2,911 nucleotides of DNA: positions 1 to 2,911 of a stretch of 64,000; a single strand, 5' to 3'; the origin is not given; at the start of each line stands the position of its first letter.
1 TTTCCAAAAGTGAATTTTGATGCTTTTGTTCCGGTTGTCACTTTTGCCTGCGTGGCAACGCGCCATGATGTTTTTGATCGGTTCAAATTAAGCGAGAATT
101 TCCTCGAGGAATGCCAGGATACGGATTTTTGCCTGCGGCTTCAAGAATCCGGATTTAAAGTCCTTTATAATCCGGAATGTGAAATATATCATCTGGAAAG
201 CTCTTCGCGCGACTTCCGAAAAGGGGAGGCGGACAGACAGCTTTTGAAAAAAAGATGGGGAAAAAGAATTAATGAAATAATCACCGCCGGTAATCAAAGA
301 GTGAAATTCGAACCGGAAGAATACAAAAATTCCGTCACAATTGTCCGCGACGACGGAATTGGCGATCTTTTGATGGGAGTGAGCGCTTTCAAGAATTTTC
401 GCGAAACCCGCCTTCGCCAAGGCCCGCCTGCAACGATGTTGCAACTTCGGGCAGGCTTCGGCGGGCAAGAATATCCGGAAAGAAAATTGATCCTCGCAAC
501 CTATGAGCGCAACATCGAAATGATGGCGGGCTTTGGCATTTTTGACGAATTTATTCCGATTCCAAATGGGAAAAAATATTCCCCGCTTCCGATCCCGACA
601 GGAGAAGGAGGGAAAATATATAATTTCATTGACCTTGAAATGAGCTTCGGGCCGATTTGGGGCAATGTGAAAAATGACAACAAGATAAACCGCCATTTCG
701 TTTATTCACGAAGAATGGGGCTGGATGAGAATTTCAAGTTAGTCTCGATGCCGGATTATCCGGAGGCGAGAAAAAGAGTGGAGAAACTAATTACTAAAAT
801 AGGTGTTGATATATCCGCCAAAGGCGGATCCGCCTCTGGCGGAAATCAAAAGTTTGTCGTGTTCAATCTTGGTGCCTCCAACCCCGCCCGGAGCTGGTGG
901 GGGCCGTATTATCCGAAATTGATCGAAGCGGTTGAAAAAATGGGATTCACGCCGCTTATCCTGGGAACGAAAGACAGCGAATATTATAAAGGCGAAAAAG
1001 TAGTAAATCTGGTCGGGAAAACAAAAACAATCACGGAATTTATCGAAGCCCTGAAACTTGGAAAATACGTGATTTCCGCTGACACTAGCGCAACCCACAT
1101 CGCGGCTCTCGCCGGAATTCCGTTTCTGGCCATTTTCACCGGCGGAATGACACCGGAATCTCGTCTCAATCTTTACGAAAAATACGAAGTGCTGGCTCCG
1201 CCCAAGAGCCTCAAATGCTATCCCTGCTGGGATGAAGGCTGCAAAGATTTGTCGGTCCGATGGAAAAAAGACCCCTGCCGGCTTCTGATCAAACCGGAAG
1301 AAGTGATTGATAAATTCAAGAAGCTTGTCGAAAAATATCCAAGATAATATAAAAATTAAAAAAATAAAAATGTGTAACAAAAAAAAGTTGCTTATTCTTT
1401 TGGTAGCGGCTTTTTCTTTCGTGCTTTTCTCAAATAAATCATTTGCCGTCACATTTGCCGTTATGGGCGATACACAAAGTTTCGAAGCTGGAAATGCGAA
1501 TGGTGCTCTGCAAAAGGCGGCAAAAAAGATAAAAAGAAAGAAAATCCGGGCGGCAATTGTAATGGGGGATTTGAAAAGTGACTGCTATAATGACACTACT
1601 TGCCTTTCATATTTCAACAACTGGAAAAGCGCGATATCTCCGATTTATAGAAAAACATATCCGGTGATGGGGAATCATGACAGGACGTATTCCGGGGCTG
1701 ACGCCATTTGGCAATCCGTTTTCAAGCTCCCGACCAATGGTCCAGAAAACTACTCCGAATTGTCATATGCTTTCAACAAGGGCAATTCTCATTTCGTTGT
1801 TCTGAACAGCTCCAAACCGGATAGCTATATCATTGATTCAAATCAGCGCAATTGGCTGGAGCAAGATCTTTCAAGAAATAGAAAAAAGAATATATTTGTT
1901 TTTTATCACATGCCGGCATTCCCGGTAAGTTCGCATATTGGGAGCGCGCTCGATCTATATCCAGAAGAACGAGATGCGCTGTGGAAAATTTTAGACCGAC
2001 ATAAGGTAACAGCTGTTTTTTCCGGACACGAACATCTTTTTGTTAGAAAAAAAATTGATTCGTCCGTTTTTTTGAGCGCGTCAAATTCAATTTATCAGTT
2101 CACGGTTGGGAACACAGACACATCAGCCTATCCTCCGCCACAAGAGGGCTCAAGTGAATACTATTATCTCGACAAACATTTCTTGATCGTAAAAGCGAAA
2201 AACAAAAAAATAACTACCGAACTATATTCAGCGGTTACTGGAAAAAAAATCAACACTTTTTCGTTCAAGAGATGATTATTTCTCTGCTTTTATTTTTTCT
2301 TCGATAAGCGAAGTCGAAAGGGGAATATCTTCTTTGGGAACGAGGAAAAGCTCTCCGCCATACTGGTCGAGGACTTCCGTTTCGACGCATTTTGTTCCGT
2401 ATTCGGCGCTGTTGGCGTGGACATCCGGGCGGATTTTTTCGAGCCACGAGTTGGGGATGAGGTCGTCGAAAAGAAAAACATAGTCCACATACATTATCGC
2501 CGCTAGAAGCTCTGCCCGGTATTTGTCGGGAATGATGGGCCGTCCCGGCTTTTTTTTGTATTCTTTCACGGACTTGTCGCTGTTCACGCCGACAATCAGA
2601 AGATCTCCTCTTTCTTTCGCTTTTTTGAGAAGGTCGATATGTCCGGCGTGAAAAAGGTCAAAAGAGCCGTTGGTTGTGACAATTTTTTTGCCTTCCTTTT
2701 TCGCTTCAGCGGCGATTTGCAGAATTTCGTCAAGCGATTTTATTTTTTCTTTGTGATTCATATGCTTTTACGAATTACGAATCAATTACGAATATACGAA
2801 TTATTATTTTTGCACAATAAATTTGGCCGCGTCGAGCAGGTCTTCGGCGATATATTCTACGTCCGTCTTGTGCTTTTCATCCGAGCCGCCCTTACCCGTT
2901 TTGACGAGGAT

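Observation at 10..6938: Complete ADP-heptose pathway with split hldA/hldC plus a GT2-GT9 heptosyltransferase-like fusion in a putatively monoderm, LPS-less genome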

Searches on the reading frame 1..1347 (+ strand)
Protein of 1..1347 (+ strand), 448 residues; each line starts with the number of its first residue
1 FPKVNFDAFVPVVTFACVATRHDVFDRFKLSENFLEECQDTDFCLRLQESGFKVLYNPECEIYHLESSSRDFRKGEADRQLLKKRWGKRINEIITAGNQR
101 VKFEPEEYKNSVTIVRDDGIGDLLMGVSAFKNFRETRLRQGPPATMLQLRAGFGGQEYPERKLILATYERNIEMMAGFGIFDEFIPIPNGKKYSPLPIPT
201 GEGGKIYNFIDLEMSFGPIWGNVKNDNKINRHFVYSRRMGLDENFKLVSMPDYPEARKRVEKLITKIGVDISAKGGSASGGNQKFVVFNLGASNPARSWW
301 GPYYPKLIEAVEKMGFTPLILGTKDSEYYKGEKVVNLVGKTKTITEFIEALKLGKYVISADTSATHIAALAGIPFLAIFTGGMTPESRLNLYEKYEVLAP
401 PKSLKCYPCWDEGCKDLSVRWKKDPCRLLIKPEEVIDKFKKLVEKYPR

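Call 3: search_protein_families(library=pfam, proteins=[window:1-1347:+], max_evalue=0.01)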
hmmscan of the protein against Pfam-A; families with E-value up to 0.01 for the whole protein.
window:1-1347:+ (448 aa): 1 family
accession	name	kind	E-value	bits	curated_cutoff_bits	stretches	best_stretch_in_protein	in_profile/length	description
PF01075.23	Glyco_transf_9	-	3.7e-11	43.2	22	1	250-415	84-242/247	Glycosyltransferase family 9 (heptosyltransferase)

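Call 4: search_protein_families(library=ncbifam, proteins=[window:1-1347:+], max_evalue=0.01)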
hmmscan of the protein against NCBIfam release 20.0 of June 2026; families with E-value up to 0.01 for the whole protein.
window:1-1347:+ (448 aa): 4 families
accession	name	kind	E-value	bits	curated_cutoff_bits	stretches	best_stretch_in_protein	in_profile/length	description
TIGR02195.1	heptsyl_trn_II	equivalog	1.9e-07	30.5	134.6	1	282-443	173-338/339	lipopolysaccharide heptosyltransferase II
TIGR03965.1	mycofact_glyco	equivalog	0.00019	20.4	280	1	8-64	224-280/467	mycofactocin biosynthesis glycosyltransferase MftF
NF038299.1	EPS_HpsN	equivalog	0.00034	19.7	425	1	19-67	171-223/317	hormogonium polysaccharide biosynthesis glycosyltransferase HpsN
TIGR02193.1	heptsyl_trn_I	equivalog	0.00091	18.5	185.3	1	283-398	180-298/320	lipopolysaccharide heptosyltransferase I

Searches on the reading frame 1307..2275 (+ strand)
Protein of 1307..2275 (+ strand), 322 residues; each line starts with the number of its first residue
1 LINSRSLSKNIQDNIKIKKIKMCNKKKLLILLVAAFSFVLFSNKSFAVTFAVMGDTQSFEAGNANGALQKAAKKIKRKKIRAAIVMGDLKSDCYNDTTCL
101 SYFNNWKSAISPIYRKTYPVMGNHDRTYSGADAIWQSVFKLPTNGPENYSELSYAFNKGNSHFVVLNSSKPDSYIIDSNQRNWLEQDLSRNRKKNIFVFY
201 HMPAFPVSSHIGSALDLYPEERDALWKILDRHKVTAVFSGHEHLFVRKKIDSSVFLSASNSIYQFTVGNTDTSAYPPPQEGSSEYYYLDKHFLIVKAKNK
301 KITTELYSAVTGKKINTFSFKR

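Call 3: search_protein_families(library=pfam, proteins=[window:1307-2275:+], max_evalue=0.01)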
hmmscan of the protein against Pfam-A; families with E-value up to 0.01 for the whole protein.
window:1307-2275:+ (322 aa): 1 family
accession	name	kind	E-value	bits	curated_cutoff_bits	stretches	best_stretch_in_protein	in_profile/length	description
PF00149.33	Metallophos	-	1.2e-13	52.4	21.5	1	49-243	2-189/191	Calcineurin-like phosphoesterase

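Call 4: search_protein_families(library=ncbifam, proteins=[window:1307-2275:+], max_evalue=0.01)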
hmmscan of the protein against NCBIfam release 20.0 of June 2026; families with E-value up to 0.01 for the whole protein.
window:1307-2275:+ (322 aa): 4 families
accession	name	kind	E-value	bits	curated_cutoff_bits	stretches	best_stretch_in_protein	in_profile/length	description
TIGR03729.1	acc_ester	subfamily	0.00015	21.3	148.25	0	64-127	17-74/239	putative phosphoesterase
NF008359.0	PRK11148.1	equivalog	0.00084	18.9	225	0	178-266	141-228/275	3',5'-cyclic-AMP phosphodiesterase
NF050112.1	PhdiestSpdARhizob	equivalog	0.0023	17.6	400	1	178-255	134-213/264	2', 3'cyclic nucleotide phosphodiesterase SpdA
TIGR04123.1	P_estr_lig_assc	hypoth_equivalog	0.0049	16.3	150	1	65-129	50-113/207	ligase-associated DNA damage response endonuclease PdeM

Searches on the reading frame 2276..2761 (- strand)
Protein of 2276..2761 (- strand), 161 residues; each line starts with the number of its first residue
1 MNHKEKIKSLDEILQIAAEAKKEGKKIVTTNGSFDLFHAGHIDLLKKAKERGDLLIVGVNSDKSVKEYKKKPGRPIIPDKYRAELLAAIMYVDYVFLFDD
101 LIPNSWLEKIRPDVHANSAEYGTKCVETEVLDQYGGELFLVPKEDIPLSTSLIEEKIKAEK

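Call 3: search_protein_families(library=pfam, proteins=[window:2276-2761:-], max_evalue=0.01)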
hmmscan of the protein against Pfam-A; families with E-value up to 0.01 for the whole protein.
window:2276-2761:- (161 aa): 3 families
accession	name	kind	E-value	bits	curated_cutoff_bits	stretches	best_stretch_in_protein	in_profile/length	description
PF01467.32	CTP_transf_like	-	8.7e-19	68.5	21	1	30-123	2-92/133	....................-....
PF06574.18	FAD_syn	-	0.00026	21.3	27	1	22-98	3-83/158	FAD synthetase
PF02569.21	Pantoate_ligase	-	0.00092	18.9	20.7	1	7-59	3-54/268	Pantoate-beta-alanine ligase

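Call 4: search_protein_families(library=ncbifam, proteins=[window:2276-2761:-], max_evalue=0.01)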
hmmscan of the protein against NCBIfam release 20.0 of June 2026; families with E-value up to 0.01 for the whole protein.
window:2276-2761:- (161 aa): 15 families
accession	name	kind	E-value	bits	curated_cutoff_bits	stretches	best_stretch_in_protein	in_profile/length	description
TIGR02199.1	rfaE_dom_II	equivalog_domain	5e-40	136.7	181.5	1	16-157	2-142/144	D-glycero-beta-D-manno-heptose 1-phosphate adenylyltransferase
NF008454.0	PRK11316.1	equivalog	2.2e-32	112.3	521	1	5-160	320-474/475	bifunctional D-glycero-beta-D-manno-heptose-7-phosphate kinase/D-glycero-beta-D-manno-heptose 1-phosphate adenylyltransferase HldE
TIGR00125.1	cyt_tran_rel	domain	3.9e-18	65.4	27.7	1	27-94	1-64/65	adenylyltransferase/cytidyltransferase family protein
TIGR01518.1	g3p_cytidyltrns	equivalog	4.2e-12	46.3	165.4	1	28-96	1-66/125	glycerol-3-phosphate cytidylyltransferase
NF001985.0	PRK00777.1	subfamily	3.6e-10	40.1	104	1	28-90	7-66/157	pantetheine-phosphate adenylyltransferase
NF041124.1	CoaD_Thcocales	equivalog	7.6e-07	29.2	290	1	25-91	5-68/156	phosphopantetheine adenylyltransferase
NF002250.0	PRK01170.1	subfamily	2.1e-06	27.5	489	1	27-71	2-46/322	bifunctional pantetheine-phosphate adenylyltransferase/NTP phosphatase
NF045965.1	RibF_rel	equivalog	3.5e-06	26.7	200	1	22-71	9-65/279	FAD synthase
NF004162.0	PRK05627.1-5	equivalog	2.2e-05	24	241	1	24-100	12-88/304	bifunctional riboflavin kinase/FAD synthetase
NF005518.0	PRK07143.1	equivalog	4.9e-05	22.9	232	1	25-98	15-87/281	hypothetical protein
TIGR01510.1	coaD_prev_kdtB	equivalog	5.4e-05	23.3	103.3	1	31-67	5-41/155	pantetheine-phosphate adenylyltransferase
TIGR01527.1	arch_NMN_Atrans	equivalog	0.0026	17.3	181.2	1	32-64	6-38/167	nicotinamide-nucleotide adenylyltransferase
NF005519.0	PRK07152.1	equivalog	0.0091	15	315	0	25-50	1-26/361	nicotinate-nucleotide adenylyltransferase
NF005988.0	PRK08099.1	equivalog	0.0097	15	201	0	4-64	45-103/411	multifunctional transcriptional regulator/nicotinamide-nucleotide adenylyltransferase/ribosylnicotinamide kinase NadR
TIGR00018.1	panC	equivalog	0.0098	14.9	212.75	0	7-59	4-55/283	pantoate--beta-alanine ligase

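Call 17: search_solved_structures(query=window:2276-2761:-, show_alignments=3, max_evalue=0.001)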
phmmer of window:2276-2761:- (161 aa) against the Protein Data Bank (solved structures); distinct sequences matched with E-value up to 0.001: 9.
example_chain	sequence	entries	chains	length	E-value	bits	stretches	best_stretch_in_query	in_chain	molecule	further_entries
5x9q_A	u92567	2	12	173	6.1e-22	81.3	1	25-160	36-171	Putative cytidylyltransferase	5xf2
3elb_A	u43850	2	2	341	3.6e-18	69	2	29-96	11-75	Ethanolamine-phosphate cytidylyltransferase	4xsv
1coz_A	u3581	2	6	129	5.3e-09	39.2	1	25-96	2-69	PROTEIN (GLYCEROL-3-PHOSPHATE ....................) | glycerol-3-phosphate cytidylyltransferase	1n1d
2b7l_A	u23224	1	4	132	8.6e-09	38.6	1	26-96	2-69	glycerol-3-phosphate cytidylyltransferase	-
5x3d_A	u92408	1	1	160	2.7e-07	33.7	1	26-145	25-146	Phosphoenolpyruvate phosphomutase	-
3glv_A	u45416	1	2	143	1.3e-06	31.5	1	28-126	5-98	Lipopolysaccharide core biosynthesis protein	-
9hsg_A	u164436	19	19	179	2.2e-05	27.5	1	23-116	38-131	choline-phosphate cytidylyltransferase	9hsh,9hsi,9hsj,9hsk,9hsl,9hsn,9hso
9hsm_A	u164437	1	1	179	2.2e-05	27.5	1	23-116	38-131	choline-phosphate cytidylyltransferase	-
4zcp_A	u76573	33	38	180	2.2e-05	27.5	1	23-116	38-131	Cholinephosphate cytidylyltransferase | Choline-phosphate cytidylyltransferase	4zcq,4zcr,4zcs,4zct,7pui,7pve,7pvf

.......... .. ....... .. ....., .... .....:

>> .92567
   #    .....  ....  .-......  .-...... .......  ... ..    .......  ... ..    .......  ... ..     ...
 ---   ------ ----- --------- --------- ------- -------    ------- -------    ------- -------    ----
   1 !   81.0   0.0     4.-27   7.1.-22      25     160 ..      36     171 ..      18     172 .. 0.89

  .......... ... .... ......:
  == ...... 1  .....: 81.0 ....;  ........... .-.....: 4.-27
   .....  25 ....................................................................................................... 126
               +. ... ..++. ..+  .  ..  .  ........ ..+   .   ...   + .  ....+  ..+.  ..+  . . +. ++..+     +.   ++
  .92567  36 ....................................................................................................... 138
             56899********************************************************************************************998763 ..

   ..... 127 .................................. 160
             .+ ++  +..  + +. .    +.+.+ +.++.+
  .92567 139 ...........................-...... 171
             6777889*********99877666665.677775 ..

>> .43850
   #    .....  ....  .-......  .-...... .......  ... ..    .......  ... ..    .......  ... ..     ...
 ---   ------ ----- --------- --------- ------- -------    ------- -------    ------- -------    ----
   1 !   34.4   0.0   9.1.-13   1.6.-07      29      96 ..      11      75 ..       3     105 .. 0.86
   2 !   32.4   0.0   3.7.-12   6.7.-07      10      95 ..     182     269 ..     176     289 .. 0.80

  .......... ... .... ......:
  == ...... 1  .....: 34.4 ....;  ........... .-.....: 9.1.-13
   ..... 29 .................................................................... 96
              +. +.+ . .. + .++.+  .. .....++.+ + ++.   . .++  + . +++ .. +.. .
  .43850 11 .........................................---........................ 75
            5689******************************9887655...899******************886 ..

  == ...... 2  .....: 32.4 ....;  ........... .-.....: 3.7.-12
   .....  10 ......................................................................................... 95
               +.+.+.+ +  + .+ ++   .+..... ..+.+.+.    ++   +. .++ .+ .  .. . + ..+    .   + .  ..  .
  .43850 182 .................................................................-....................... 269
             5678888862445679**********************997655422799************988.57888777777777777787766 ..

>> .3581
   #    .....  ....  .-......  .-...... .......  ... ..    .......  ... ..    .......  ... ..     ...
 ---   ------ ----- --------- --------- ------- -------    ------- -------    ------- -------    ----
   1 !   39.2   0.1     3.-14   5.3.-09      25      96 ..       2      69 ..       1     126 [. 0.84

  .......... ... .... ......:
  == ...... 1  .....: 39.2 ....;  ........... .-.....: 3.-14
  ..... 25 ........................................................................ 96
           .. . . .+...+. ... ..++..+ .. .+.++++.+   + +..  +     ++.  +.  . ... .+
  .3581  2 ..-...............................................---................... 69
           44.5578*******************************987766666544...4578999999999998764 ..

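Call 63: list_cluster_members(proteins=[window:2276-2761:-, window:2804-3352:-, window:4550-5125:-, window:6006-6938:-, window:6990-8582:-])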
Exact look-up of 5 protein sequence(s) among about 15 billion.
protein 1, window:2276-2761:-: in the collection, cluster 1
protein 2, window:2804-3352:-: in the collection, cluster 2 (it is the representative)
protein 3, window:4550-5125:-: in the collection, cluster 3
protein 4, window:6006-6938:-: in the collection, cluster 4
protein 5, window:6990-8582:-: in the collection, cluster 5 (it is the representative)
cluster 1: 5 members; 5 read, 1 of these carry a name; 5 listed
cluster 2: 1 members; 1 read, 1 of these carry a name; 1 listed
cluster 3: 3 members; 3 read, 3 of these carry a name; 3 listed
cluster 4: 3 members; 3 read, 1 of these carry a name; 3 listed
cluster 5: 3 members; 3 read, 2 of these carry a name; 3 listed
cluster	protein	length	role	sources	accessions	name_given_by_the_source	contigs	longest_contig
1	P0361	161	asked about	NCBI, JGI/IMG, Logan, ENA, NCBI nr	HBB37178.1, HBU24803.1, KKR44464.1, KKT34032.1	MAG: Bifunctional protein HldE [Candidatus Moranbacteria bacterium GW2011_GWC1_45_18] | MAG: hypothetical protein UT79_C0001G0076 [Candidatus Moranbacteria bacterium ...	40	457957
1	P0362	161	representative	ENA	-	-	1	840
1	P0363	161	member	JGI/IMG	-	-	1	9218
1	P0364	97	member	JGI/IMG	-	-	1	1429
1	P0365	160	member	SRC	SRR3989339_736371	-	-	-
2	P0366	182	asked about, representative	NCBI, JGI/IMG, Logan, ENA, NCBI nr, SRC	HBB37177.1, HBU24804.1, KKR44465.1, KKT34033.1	MAG: D,D-heptose 1,7-bisphosphate phosphatase [Candidatus Moranbacteria bacterium ...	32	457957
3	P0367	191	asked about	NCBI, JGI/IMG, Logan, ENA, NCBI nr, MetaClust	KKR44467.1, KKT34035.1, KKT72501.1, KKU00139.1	MAG: putative phosphoheptose isomerase [Candidatus Moranbacteria bacterium ... | status=active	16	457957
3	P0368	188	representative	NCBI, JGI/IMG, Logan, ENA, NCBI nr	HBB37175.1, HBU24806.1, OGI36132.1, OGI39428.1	MAG: hypothetical protein A2374_01585 [Candidatus Moranbacteria bacterium ... | MAG: hypothetical protein A2407_02335 [Candidatus Moranbacteria bacterium ...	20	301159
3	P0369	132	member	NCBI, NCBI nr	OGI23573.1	MAG: hypothetical protein A2194_03385 [Candidatus Moranbacteria bacterium ...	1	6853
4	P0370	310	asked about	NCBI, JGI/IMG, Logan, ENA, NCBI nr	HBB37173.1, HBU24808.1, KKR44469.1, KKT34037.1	MAG: hypothetical protein UX02_C0002G0380 [Candidatus Moranbacteria bacterium ... | MAG: hypothetical protein UT79_C0001G0081 [Candidatus Moranbacteria bacterium ...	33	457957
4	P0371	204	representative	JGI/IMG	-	-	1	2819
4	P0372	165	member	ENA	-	-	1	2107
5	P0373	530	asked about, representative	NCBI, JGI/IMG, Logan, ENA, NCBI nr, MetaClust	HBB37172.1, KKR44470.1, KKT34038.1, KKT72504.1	MAG: hypothetical protein UX02_C0002G0379 [Candidatus Moranbacteria bacterium ... | MAG: hypothetical protein UT79_C0001G0082 [Candidatus Moranbacteria bacterium ... | status=active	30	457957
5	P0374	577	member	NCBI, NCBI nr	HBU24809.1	MAG TPA: hypothetical protein DEB07_01055 [Candidatus Moranbacteria bacterium] | hypothetical protein [Candidatus Moranbacteria bacterium]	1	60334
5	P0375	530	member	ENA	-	-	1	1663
